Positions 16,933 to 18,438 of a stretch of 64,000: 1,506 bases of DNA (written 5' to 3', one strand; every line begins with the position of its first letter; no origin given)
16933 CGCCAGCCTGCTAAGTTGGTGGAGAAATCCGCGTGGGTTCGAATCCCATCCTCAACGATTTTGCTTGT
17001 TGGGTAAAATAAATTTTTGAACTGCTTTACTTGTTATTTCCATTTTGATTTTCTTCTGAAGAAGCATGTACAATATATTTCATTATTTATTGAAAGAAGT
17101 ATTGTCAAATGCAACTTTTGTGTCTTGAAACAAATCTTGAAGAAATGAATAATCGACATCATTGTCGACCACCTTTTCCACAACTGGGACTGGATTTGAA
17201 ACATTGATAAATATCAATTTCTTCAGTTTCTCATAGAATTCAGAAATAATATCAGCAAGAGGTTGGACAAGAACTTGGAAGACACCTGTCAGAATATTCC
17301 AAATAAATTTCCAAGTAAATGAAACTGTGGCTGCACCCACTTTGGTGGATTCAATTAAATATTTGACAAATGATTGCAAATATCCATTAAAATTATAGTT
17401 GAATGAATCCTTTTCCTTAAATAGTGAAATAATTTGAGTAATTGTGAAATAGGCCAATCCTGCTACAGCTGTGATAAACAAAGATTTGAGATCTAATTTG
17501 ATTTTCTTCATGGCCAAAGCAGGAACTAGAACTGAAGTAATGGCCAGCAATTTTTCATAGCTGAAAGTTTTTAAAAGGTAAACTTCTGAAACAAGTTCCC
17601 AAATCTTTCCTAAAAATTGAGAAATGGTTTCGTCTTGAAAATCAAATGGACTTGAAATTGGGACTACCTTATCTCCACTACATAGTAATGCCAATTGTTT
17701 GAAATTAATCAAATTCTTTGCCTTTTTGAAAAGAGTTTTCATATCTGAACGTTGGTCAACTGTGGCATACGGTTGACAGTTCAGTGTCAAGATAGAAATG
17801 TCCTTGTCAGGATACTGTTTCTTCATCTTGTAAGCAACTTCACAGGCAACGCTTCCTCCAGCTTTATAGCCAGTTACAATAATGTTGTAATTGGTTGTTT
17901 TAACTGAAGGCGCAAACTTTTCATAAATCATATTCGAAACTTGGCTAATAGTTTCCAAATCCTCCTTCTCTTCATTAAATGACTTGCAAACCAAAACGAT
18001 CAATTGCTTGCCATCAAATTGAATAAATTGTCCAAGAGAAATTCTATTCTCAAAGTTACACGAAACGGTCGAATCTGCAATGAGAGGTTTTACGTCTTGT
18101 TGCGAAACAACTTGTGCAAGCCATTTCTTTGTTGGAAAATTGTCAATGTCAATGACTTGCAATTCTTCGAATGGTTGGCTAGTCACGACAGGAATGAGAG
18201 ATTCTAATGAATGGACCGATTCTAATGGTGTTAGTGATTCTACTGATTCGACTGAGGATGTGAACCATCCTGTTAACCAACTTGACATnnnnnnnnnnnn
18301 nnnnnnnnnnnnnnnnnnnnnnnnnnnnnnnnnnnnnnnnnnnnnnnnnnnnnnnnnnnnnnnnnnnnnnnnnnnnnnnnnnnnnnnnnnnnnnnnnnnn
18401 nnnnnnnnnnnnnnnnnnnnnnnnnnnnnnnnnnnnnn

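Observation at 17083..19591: A divergent pair of class-3-lipase-like genes includes one that has lost the catalytic Ser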

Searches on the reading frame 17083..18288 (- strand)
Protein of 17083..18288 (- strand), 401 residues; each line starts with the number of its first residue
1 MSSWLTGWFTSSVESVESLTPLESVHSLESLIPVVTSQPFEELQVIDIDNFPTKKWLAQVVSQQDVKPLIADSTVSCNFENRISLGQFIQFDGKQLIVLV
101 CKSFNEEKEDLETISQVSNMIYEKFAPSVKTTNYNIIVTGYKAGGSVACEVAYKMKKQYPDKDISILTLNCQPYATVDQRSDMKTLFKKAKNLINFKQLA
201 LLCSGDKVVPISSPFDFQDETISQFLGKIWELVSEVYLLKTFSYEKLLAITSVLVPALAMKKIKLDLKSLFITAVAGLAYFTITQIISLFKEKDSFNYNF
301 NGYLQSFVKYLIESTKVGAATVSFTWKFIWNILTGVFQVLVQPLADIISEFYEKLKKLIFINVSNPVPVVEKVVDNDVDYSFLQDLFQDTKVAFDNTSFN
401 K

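Call 4: search_protein_families(library=pfam, proteins=[window:17083-18288:-], max_evalue=1)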
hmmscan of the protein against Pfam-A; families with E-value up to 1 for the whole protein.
window:17083-18288:- (401 aa): 4 families
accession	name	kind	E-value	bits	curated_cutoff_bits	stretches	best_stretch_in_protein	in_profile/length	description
PF01764.32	Lipase_3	-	0.0058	17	22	1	128-169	56-100/140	Lipase (class 3)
PF05421.16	DUF751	-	0.052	14.7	27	0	271-293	12-34/60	Protein of unknown function (DUF751)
PF10445.14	DUF2456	-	0.1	13.1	25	1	290-345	5-60/95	Protein of unknown function (DUF2456)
PF02230.22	Abhydrolase_2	-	0.15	12.3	23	1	107-159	80-130/217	Phospholipase/Carboxylesterase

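Call 8: find_homologous_proteins(query=window:17083-18288:-, max_evalue=0.001)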
Query window:17083-18288:-: 4516 candidates shared short words with the query, none scored E <= 0.001.

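Call 17: search_solved_structures(query=window:17083-18288:-, max_evalue=10, show_alignments=2)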
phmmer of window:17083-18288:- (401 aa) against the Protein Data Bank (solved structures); distinct sequences matched with E-value up to 10: 6.
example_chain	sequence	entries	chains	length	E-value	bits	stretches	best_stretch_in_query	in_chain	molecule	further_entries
8yo8_A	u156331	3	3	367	0.41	13.1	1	115-201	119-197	Ferroptosis suppressor protein 1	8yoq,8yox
8jsc_C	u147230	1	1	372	0.41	13.1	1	115-201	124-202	Ferroptosis suppressor protein 1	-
8wik_A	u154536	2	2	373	0.42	13.1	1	115-201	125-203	Ferroptosis suppressor protein 1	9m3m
6imp_A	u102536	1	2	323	0.57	12.6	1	138-196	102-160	RTX toxin RtxA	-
9ift_A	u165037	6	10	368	1.4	11.3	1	120-168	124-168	FSP1 (tetrapod ancestor)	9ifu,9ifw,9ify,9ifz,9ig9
9qrt_A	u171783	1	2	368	1.4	11.3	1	120-168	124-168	FSP1 (tetrapod ancestor; L323A mutant) bound to FAD and NAD+ and compound 2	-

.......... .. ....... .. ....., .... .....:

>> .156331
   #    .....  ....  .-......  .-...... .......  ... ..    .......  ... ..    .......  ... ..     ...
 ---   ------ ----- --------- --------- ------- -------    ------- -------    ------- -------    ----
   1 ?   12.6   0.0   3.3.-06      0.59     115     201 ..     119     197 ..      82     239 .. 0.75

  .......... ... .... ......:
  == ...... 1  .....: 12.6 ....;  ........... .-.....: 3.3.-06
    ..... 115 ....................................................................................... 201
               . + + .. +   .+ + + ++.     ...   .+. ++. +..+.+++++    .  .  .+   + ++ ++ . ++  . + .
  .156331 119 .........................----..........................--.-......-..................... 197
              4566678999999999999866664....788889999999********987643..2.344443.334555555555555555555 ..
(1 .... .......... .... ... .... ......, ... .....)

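Call 20: search_protein_families(library=ncbifam, proteins=[window:17083-18288:-], max_evalue=1)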
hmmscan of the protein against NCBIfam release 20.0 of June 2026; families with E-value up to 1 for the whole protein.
window:17083-18288:- (401 aa): 0 families

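Call 22: search_protein_representatives(alignment_id=A1)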
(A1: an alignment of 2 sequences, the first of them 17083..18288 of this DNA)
Query: 2 sequences, 435 profile positions. Proteins with E-value up to 0.001 (for the whole library): 7; up to 1e-10: 1; up to 1e-30: 1. The best 7 are listed.
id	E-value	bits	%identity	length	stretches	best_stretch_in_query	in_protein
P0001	2.1e-35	139.0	-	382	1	76-388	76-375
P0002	3.9e-10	55.7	-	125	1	300-423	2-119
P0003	1.9e-04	37.0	-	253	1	138-213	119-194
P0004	2.1e-04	36.8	-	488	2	144-176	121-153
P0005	5.8e-04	35.4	-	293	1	146-216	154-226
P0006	7.9e-04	35.0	-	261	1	147-214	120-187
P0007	8.3e-04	34.9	-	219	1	147-215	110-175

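Call 25: list_cluster_members(proteins=[P0001, P0002])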
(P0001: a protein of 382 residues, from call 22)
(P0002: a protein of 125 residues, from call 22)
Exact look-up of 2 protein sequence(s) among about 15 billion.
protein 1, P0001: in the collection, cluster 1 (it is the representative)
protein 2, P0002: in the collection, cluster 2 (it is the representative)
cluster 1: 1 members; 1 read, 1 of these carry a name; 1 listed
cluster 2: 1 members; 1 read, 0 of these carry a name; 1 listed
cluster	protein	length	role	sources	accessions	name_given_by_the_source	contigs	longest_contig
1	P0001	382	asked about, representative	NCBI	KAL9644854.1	hypothetical protein ABK040_005334 [Willaertia magna]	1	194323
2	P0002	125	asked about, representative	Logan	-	-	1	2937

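Call 26: find_homologous_proteins(query=A2, max_evalue=0.01)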
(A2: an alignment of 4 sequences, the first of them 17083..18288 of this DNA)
Query A2 (4 sequences): 8000 candidates shared short words with the query, none scored E <= 0.01.

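Call 27: find_encoding_contigs(protein=P0001, flank=10000, max_places=3)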
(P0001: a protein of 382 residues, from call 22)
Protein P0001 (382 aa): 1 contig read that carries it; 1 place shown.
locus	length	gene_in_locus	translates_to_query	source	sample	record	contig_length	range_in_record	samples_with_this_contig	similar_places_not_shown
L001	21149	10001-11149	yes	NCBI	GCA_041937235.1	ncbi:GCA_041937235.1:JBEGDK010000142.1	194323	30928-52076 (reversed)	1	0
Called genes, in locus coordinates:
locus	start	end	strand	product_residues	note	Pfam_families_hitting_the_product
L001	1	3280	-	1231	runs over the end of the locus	PF04851:ResIII, PF13872:AAA_34, PF00176:SNF2-rel_dom, PF11496:HDA2-3, PF00271:Helicase_C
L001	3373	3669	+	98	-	-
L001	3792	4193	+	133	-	PF01247:Ribosomal_L35Ae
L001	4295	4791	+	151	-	PF03540:TAF10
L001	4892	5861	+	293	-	PF14769:CLAMP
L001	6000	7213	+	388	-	PF10602:RPN7, PF01399:PCI, PF21154:RPN7_PSMD6_C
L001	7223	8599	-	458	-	PF06745:ATPase (faint), PF00154:RecA_N (faint), PF03796:DnaB_C (weak), PF08423:Rad51, PF13481:AAA_25, PF08423:Rad51 (weak)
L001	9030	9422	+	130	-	PF00076:RRM_1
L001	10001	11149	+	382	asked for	PF01764:Lipase_3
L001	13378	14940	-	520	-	PF13415:Beta-prop_FBX42, PF24681:Kelch_KLHDC2_KLHL20_DRC7, PF24981:Beta-prop_ATRN-LZTR1, PF24996:NANM, PF25210:Kelch_FKB95, PF01344:Kelch_1, PF13415:Beta-prop_FBX42, PF24981:Beta-prop_ATRN-LZTR1, +9 more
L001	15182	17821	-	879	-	PF00225:Kinesin, PF16796:Microtub_bd, PF23735:KIF9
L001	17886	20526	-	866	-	PF21771:CFAP58_CC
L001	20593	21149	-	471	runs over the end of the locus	PF12999:PRKCSH-like, PF13015:PRKCSH_1, PF07915:PRKCSH (weak)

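Call 28: find_encoding_contigs(protein=P0002, flank=10000, max_places=3)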
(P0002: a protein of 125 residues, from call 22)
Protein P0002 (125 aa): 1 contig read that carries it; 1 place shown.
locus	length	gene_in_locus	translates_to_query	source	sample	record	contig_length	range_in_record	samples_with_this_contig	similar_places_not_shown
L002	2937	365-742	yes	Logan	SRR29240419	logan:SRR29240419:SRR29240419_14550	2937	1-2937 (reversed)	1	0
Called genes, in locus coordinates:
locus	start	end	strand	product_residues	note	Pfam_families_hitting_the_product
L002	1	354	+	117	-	?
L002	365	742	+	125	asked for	-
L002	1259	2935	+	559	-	?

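Call 56: predict_structure(alignment_id=A5)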
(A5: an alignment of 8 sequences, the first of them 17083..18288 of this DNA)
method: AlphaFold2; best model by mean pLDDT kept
length: 401 residues; sequences in the alignment: 8
mean_pLDDT: 47.4   pTM: 0.38
mean pLDDT of the five models: 47.4, 46.1, 46.0, 44.3, 43.6
residues with pLDDT >= 90: 0; 70-90: 62; 50-70: 71; < 50: 268
segments of 3 or more residues with pLDDT < 50: 1-82, 189-218, 222-271, 277-282, 284-323, 336-338, 355-380, 386-401
pLDDT, mean of each block of 10 residues (from residue 1): 35 27 29 26 26 30 31 37 56 68 63 75 77 78 77 87 73 63 62 34 31 44 47 41 37 34 42 49 46 41 44 45 47 48 50 45 34 37 45 37 31
secondary structure, 60 per line:
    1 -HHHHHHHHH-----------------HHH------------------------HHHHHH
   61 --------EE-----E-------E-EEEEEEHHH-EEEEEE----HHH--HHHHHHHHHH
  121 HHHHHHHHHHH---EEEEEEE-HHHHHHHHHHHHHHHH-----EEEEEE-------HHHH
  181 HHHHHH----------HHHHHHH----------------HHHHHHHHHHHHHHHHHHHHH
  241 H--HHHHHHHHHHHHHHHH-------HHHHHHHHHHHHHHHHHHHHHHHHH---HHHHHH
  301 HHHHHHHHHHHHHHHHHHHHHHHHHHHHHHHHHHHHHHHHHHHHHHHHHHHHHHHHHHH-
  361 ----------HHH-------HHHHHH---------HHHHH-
elements in order: H2-10 H55-60 E86-91 E96-101 H111-131 E135-141 H143-158 E164-169 H177-186 H197-203 H220-241 H244-259 H267-291 H295-359 H381-386 H396-400

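Call 62: find_related_loci(query=A7, collection=metagenome_contigs, flank=5000)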
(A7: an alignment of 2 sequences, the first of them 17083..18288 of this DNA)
Query A7 (401 aa) in metagenome_contigs; peptide patterns used: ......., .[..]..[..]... (x = any residue, [..] = any of these).
233 stretches matched a pattern, but none encodes a relative of the query by tblastn (E <= 1e-3).

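Call 69: fold_search(model_id=the predicted structure, library=pdb)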
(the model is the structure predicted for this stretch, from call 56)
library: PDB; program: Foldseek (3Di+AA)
matches with E <= 10: 1174; with E <= 0.001: 3
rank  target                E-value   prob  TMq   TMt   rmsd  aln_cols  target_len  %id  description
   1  6a0w                  1.8e-04  1.00  0.19  0.26   3.2       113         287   18  Crystal structure of lipase from Rhizopus microsporus var. chinensis (released 2019-10-09)
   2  2ix9_A                6.7e-04  1.00  0.23  0.34   4.0       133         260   15  Respective role of protein folding and glycosylation in the thermal stability of recombinant Feruloyl Esterase A (released 2006-10-18)
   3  2bjh_A                9.1e-04  1.00  0.22  0.32   4.4       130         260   15  Crystal Structure Of S133A AnFaeA-ferulic acid complex (released 2005-09-07)
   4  1tic_B                1.4e-03  1.00  0.22  0.32   3.5       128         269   16  CONFORMATIONAL LABILITY OF LIPASES OBSERVED IN THE ABSENCE OF AN OIL-WATER INTERFACE: CRYSTALLOGRAPHIC STUDIES OF ENZY (released 1995-01-26)
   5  3ngm_A                2.2e-03  1.00  0.22  0.28   3.9       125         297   14  Crystal structure of lipase from Gibberella zeae (released 2011-05-25)
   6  3tgl                  2.8e-03  1.00  0.20  0.30   6.1       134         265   13  STRUCTURE AND MOLECULAR MODEL REFINEMENT OF RHIZOMUCOR MIEHEI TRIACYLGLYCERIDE LIPASE: A CASE STUDY OF THE USE OF SIMULA (released 1993-07-15)
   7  5ch8                  5.2e-03  1.00  0.17  0.24   4.5       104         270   16  Crystal structure of MDLA N225Q mutant form Penicillium cyclopium (released 2016-04-20)
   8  4tgl                  7.5e-03  1.00  0.23  0.33   4.2       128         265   12  CATALYSIS AT THE INTERFACE: THE ANATOMY OF A CONFORMATIONAL CHANGE IN A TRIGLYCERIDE LIPASE (released 1993-07-15)
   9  3g7n_A                9.7e-03  1.00  0.23  0.34   3.2       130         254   14  Crystal Structure of a Triacylglycerol Lipase from Penicillium Expansum at 1.3 (released 2010-02-23)
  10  7thj_E                9.7e-03  0.60  0.22  0.24  14.6       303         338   12  Structure of the yeast clamp loader (Replication Factor C RFC) bound to the sliding clamp (Proliferating Cell Nuclear  (released 2022-02-16)
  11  3g7n_B                1.3e-02  1.00  0.22  0.33   3.4       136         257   14  Crystal Structure of a Triacylglycerol Lipase from Penicillium Expansum at 1.3 (released 2010-02-23)
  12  3t8a_C                1.3e-02  0.47  0.14  0.19   8.3       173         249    6  Crystal structure of Mycobacterium tuberculosis MenB in complex with substrate analogue, OSB-NCoA (released 2011-08-24)
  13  6l7n                  1.4e-02  0.99  0.19  0.27   5.8       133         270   14  crystal structure of a FUNGAL LIPASES (released 2020-11-04)
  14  1gt6_A                1.6e-02  0.99  0.17  0.25   4.5       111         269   15  S146A mutant of Thermomyces (Humicola) lanuginosa lipase complex with oleic acid (released 2003-01-23)
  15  7stb_E                1.6e-02  0.44  0.18  0.20  16.6       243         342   14  Closed state of Rad24-RFC:9-1-1 bound to a 5' ss/dsDNA junction (released 2022-03-23)
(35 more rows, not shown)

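Call 77: find_encoding_contigs(protein=window:17083-18288:-, flank=2000, max_places=3)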
Protein window:17083-18288:- (401 aa): no gene with exactly this product is on record in the collection.

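Call 81: list_cluster_members(proteins=[P0003, P0004, P0005, P0006, P0007])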
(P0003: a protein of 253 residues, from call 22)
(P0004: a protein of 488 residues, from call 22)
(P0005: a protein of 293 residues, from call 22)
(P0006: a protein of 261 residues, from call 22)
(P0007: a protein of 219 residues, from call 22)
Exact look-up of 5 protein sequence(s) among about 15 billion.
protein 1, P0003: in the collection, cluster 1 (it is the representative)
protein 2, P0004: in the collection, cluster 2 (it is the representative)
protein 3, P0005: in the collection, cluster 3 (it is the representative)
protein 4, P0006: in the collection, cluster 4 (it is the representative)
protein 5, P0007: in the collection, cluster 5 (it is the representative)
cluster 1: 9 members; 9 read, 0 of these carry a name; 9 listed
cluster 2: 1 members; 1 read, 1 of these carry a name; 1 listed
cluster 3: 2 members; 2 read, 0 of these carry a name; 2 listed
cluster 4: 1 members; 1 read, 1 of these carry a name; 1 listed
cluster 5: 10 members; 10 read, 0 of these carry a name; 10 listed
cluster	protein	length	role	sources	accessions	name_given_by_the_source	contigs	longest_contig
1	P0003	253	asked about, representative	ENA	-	-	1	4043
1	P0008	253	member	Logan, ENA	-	-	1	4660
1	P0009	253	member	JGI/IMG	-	-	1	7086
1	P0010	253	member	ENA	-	-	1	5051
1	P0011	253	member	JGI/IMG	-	-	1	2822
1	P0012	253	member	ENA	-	-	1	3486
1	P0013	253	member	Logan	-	-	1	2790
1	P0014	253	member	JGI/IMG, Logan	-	-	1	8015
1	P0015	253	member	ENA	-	-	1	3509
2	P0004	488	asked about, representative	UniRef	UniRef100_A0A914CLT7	Fungal lipase-like domain-containing protein n=1 Tax=Acrobeloides nanus TaxID=290746 ...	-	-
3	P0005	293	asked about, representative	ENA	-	-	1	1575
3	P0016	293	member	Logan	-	-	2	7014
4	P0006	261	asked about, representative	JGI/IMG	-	predicted lipase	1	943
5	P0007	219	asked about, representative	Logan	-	-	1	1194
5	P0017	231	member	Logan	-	-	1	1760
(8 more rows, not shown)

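Call 83: search_protein_families(library=pfam, proteins=[P0001], max_evalue=10)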
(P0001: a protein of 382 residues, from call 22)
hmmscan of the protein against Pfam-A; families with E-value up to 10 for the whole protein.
P0001 (382 aa): 4 families
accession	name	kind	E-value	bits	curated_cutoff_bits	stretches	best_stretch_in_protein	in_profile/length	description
PF01764.32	Lipase_3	-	2.7e-10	40.7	22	1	116-204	39-130/140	Lipase (class 3)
PF11187.14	Mbeg1-like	-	0.2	11.5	21.1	1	136-186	83-132/224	Mbeg1-like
PF19879.4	DUF6352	-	0.26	11.2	25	0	258-296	90-128/290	Family of unknown function (DUF6352)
PF07859.19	Abhydrolase_3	-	0.28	11.3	25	1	123-182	56-116/210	alpha/beta hydrolase fold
